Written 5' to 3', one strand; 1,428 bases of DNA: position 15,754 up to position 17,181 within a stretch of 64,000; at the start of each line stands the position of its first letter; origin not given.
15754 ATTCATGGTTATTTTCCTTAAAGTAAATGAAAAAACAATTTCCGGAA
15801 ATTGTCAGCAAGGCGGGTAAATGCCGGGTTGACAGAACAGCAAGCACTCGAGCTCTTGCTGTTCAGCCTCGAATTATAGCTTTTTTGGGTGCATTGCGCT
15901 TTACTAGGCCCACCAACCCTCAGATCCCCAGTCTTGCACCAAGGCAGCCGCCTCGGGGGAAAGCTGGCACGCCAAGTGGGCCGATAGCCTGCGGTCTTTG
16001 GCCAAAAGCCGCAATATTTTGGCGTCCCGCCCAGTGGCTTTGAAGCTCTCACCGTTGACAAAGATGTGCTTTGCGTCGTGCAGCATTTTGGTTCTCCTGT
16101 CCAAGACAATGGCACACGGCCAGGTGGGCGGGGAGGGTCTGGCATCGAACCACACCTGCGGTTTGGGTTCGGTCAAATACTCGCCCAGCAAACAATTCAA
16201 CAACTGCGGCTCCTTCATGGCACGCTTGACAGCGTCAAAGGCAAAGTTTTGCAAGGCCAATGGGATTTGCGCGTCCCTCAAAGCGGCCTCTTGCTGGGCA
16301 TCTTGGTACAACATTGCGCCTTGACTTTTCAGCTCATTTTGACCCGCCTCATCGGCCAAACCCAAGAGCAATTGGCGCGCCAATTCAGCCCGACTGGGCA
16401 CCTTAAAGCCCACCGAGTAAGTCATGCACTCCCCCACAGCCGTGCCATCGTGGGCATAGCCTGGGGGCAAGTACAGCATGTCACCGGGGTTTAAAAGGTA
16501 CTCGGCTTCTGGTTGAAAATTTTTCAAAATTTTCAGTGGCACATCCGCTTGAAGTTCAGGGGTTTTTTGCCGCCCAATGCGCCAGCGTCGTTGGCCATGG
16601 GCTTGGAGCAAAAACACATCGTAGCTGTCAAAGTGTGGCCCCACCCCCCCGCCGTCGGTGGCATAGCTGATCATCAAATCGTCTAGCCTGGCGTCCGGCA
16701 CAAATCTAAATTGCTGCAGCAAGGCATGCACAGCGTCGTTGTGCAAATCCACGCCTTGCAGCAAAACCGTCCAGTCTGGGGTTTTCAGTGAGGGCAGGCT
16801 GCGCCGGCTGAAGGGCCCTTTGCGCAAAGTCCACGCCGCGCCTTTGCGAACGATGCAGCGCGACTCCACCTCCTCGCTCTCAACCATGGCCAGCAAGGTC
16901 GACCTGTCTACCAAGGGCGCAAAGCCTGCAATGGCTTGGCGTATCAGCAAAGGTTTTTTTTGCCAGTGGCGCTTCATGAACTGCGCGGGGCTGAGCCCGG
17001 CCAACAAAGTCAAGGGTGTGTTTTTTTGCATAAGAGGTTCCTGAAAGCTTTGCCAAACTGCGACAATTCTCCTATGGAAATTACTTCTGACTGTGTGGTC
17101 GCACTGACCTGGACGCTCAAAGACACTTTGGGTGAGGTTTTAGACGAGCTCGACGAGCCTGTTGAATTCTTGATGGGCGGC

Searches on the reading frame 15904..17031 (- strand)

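Call 32: search_protein_families(library=pfam, proteins=[window:15904-17031:-], max_evalue=0.001)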
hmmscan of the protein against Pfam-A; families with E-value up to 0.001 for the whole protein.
window:15904-17031:- (375 aa): 3 families
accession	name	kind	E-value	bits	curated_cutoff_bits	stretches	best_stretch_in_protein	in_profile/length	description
PF08007.18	JmjC_2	-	1.3e-38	131.8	22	1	104-217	2-127/127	JmjC domain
PF20514.4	ROXA-like_wH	-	9.8e-10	38.9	22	1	275-374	6-118/119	ROXA-like winged helix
PF02311.25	AraC_binding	-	0.00018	21.7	21.1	1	131-219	17-86/135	AraC-like ligand binding domain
